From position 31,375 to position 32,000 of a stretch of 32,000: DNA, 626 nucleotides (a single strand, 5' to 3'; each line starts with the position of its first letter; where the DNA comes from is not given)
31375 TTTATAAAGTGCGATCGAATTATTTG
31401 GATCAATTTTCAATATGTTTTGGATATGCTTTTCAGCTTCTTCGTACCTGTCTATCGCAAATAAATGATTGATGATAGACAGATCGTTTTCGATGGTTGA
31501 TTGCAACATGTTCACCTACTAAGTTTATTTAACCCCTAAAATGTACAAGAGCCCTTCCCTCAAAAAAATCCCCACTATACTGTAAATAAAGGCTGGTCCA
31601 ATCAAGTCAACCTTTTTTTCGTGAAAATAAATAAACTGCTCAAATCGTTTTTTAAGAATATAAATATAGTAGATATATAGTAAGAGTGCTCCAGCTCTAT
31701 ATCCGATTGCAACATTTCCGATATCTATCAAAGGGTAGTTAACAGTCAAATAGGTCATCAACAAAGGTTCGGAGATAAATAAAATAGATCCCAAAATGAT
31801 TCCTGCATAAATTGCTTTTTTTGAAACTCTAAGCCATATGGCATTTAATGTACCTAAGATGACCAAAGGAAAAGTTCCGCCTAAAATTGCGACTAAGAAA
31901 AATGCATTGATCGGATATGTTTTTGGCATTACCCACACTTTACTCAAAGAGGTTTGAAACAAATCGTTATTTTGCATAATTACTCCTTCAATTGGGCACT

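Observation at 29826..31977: Candidate uncharacterised system: membrane protein, TPR protein and a Vps4/spastin-like TPR(MIT)-linker-AAA unfoldase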

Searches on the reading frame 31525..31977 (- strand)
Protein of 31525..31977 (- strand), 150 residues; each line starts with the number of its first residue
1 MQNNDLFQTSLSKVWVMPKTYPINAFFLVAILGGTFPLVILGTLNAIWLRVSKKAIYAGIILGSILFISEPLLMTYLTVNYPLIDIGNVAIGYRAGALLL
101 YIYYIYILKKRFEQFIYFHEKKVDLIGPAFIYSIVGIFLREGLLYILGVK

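Call 5: search_protein_families(library=pfam, proteins=[window:31525-31977:-], max_evalue=0.1)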
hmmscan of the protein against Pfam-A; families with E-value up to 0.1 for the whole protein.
window:31525-31977:- (150 aa): 0 families

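Call 6: search_protein_families(library=ncbifam, proteins=[window:31525-31977:-], max_evalue=0.1)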
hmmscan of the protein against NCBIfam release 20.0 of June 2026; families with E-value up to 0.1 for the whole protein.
window:31525-31977:- (150 aa): 0 families

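Call 7: search_protein_families(library=padloc, proteins=[window:31525-31977:-], max_evalue=0.1)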
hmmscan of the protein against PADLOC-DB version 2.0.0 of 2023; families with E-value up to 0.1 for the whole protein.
window:31525-31977:- (150 aa): 0 families

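Call 43: find_homologous_proteins(query=A1, max_evalue=0.001)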
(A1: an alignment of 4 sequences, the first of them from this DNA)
Query A1 (4 sequences) (150 aa, profile of the alignment): 58 proteins with E <= 0.001 among 4627 candidates.
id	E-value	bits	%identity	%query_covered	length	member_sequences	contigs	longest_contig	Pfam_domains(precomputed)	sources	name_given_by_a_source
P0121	2.2e-65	238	30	74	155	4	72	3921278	-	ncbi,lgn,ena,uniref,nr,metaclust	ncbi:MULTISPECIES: hypothetical protein [Clostridium]|uniref:Uncharacterized protein n=1 Tax=Clostri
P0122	4.0e-59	217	38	92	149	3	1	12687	-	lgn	-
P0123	4.3e-59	217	100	100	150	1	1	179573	-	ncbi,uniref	ncbi:hypothetical protein ACFOZY_03760 [Chungangia koreensis]|uniref:Uncharacterized protein n=1 Tax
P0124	1.5e-54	202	37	75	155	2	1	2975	-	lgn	-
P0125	9.5e-54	200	39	89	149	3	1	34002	-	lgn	-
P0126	1.8e-52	196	41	93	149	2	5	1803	-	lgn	-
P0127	2.3e-52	195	81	100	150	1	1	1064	-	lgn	-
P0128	9.5e-52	193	40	76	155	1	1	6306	-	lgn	-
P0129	5.5e-49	184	32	97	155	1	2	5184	-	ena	-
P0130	6.5e-49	184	34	94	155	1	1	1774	-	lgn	-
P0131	1.1e-48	183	39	33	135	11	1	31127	-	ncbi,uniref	ncbi:hypothetical protein [Brevibacillus agri]|uniref:hypothetical protein n=1 Tax=Brevibacillus agr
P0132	3.4e-48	182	34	99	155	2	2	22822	-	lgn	-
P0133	4.6e-46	175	29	92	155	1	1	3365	-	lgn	-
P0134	5.0e-43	165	39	85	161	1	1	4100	-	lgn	-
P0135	2.5e-42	163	37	93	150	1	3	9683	-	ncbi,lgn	ncbi:MAG: hypothetical protein ACM3TT_07885 [Syntrophothermus sp.]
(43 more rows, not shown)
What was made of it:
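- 31525..31977 (-): Gene 1: small integral membrane protein, 150 aa, an orphan family. It has a disordered N-terminal tail with the conserved motif (D/E)L(F/L/Y)QPSL, then four long helices (aa 23-48, 53-80, 86-118, 126-146) and a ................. signature in helix 1. 100% identical to a Chungangia koreensis hypothetical protein (call 43).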

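Call 44: find_encoding_contigs(protein=P0123, flank=10000, max_places=2)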
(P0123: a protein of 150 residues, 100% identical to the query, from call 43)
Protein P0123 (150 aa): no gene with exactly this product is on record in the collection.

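Call 63: predict_structure(alignment_id=A7)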
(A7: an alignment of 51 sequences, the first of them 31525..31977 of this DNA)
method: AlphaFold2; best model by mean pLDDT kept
length: 150 residues; sequences in the alignment: 51
mean_pLDDT: 87.4   pTM: 0.78
mean pLDDT of the five models: 87.4, 85.5, 84.7, 84.2, 83.5
residues with pLDDT >= 90: 103; 70-90: 29; 50-70: 11; < 50: 7
segments of 3 or more residues with pLDDT < 50: 1-4
pLDDT, mean of each block of 10 residues (from residue 1): 50 64 94 94 95 97 96 90 83 94 96 88 90 94 87
secondary structure, 60 per line:
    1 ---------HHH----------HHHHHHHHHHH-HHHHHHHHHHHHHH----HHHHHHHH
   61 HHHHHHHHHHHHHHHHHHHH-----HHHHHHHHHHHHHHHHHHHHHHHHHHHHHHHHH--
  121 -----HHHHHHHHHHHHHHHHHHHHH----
elements in order: H23-33 H35-48 H53-80 H86-118 H126-146
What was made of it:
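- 31525..31977 (-): AlphaFold pLDDT 87 (call 63).
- Checked: AlphaFold gives four long helices (call 63).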

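Call 67: fold_search(model_id=the predicted structure, library=pdb)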
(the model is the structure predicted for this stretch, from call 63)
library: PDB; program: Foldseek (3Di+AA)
matches with E <= 10: 14; with E <= 0.001: 0
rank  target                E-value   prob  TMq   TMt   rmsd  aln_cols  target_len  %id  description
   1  7oci_B                1.8e+00  0.11  0.22  0.28  17.0       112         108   17  Cryo-EM structure of yeast Ost6p containing oligosaccharyltransferase complex (released 2022-02-16)
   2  6oij_R                2.8e+00  0.08  0.26  0.16  12.9       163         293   12  Muscarinic acetylcholine receptor 1-G11 protein complex (released 2019-05-08)
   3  6dfk_M                4.8e+00  0.06  0.24  0.19  20.4       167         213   12  Crystal structure of the 11S subunit of the Plasmodium falciparum proteasome, PA28 (released 2019-08-07)
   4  9gs3_B                5.1e+00  0.03  0.20  0.13  15.7       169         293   11  Cryo-EM structure of human SLC35B1-E33A variant with ADP in inward facing conformation (released 2025-05-21)
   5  3gm2                  5.3e+00  0.10  0.28  0.31   8.6       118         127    8  Crystal Structure of the Focal Adhesion Targeting (FAT) Domain of Pyk2 (released 2009-05-05)
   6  8agc_D                5.3e+00  0.06  0.23  0.29  16.7       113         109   16  Structure of yeast oligosaccharylransferase complex with lipid-linked oligosaccharide and non-acceptor peptide bound (released 2022-12-07)
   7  6dfk_B                7.2e+00  0.04  0.23  0.17   8.7       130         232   10  Crystal structure of the 11S subunit of the Plasmodium falciparum proteasome, PA28 (released 2019-08-07)
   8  6dfk_J                7.6e+00  0.04  0.23  0.18   8.9       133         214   10  Crystal structure of the 11S subunit of the Plasmodium falciparum proteasome, PA28 (released 2019-08-07)
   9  6r6b_F                8.0e+00  0.03  0.20  0.15  12.4       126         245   19  Structure of the core Shigella flexneri type III secretion system export gate complex SctRST (Spa24/Spa9/Spa29). (released 2019-05-29)
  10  6bz3_A                8.4e+00  0.09  0.35  0.39  16.9       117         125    8  Complex structure of FAK FAT domain and DCC P3 motif (released 2018-04-04)
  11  7dyr_C                9.3e+00  0.05  0.28  0.17  12.4       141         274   15  CryoEM Structure of Mannose Transporter ManYZ and Microcin E492 (MceA) complex (released 2021-09-01)
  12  2ycz_A                9.3e+00  0.03  0.23  0.15  11.1       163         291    8  TURKEY BETA1 ADRENERGIC RECEPTOR WITH STABILISING MUTATIONS AND BOUND ANTAGONIST IODOCYANOPINDOLOL (released 2011-06-01)
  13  8kdd_B                9.3e+00  0.02  0.25  0.11  12.6       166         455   14  Structure of LAT1-CD98hc-Fab170 in complex with JPH203, consensus map (released 2025-02-12)
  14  6kp6                  9.8e+00  0.03  0.25  0.12  19.5       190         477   13  The structural study of mutation induced inactivation of Human muscarinic receptor M4 (released 2020-03-11)

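Call 69: search_protein_representatives(alignment_id=A7)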
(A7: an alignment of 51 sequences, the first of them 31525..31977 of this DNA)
Query: 51 sequences, 155 profile positions. Proteins with E-value up to 0.001 (for the whole library): 428; up to 1e-10: 132; up to 1e-30: 51. The best 150 are listed.
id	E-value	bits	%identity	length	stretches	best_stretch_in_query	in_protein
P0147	8.8e-60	217.5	-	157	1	2-151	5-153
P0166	1.3e-54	200.7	-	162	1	1-153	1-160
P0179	9.8e-53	194.6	-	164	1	1-154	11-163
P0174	1.6e-50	187.4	-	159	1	1-154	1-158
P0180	6.6e-50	185.4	-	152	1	4-148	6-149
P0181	5.2e-49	182.5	-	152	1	1-150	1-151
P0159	7.0e-49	182.0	-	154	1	3-155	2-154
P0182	1.8e-47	177.5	-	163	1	2-154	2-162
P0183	2.8e-47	176.9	-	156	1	2-150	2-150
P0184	1.9e-46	174.1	-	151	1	1-148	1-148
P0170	4.0e-45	169.8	-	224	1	3-148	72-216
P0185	8.7e-45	168.7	-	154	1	1-150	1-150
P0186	1.4e-44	168.1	-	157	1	2-153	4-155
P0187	5.0e-44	166.3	-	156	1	1-151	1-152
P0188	4.2e-43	163.3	-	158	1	1-152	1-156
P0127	3.5e-42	160.3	-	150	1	2-148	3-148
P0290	7.6e-12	61.7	-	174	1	2-144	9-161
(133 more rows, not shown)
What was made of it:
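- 31525..31977 (-): 428 clusters in 1.84 billion representatives; the best 150 listed are all standalone, and full-length ones are about 135-224 aa (call 69).
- Tried and rejected: Fusions or distant relatives of the membrane protein: the best 150 of 428 hits in the exhaustive profile search are all standalone small proteins (call 69).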

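Call 70: find_encoding_contigs(protein=P0290, flank=6000, max_places=3)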
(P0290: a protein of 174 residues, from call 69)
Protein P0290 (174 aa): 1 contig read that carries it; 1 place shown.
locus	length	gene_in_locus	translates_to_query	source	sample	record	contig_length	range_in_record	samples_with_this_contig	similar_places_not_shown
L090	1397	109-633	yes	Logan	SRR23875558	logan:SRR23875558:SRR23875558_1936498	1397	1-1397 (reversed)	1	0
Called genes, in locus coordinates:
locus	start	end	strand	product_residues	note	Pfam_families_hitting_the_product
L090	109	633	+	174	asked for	-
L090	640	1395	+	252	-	?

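Call 87: search_protein_families(library=phrogs, proteins=[window:31525-31977:-], max_evalue=0.01)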
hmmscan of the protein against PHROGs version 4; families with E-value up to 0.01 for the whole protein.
window:31525-31977:- (150 aa): 0 families
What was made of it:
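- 31525..31977 (-): No family hit (calls 5-7, 87).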

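Call 88: fold_search(model_id=the predicted structure, library=viral)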
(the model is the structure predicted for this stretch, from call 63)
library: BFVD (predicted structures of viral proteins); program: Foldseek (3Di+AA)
matches with E <= 10: 46; with E <= 0.001: 0
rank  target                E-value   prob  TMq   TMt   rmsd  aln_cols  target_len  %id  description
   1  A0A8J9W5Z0            1.1e+00  0.10  0.21  0.05  12.5       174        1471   16  (no name in the UniProt tables at hand)
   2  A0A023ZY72            2.8e+00  0.12  0.31  0.28  19.3       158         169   17  Uncharacterized protein [Mycobacterium phage MosMoris]
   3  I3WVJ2                3.3e+00  0.18  0.31  0.44   9.6       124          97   18  Uncharacterized protein [Acinetobacter phage ZZ1]
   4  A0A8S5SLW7            3.6e+00  0.13  0.35  0.28   9.1       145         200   12  Uncharacterized protein [Podoviridae sp. ctHMt20]
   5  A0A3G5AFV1            3.8e+00  0.08  0.26  0.25  12.6       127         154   15  Uncharacterized protein [Hyperionvirus sp.]
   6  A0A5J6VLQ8            4.0e+00  0.07  0.20  0.24   8.2        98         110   18  Uncharacterized protein [Megaviridae environmental sample]
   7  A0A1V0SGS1            4.2e+00  0.20  0.36  0.37   4.5       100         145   11  Uncharacterized protein [Hokovirus HKV1]
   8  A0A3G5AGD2            5.2e+00  0.10  0.33  0.24   7.5       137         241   11  Uncharacterized protein [Solumvirus sp.]
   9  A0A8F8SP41            5.4e+00  0.09  0.34  0.17  14.6       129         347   12  (no name in the UniProt tables at hand)
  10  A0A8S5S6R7            5.4e+00  0.05  0.23  0.21  23.3       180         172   11  Uncharacterized protein [Podoviridae sp. ctsUe5]
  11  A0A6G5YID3            5.7e+00  0.06  0.22  0.16   9.8       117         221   14  (no name in the UniProt tables at hand)
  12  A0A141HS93            6.3e+00  0.11  0.36  0.07  18.6       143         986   13  (no name in the UniProt tables at hand)
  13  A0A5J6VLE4            6.3e+00  0.08  0.29  0.07  21.2       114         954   11  Uncharacterized protein [Megaviridae environmental sample]
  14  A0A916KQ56            6.3e+00  0.05  0.23  0.24  11.8       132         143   17  Uncharacterized protein [Mythimna separata entomopoxvirus 'L']
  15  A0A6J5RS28            6.3e+00  0.02  0.17  0.16  18.4       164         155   12  Dps DNA-binding ferritin-like protein (Oxidative damage protectant) [uncultured Caudovirales phage]
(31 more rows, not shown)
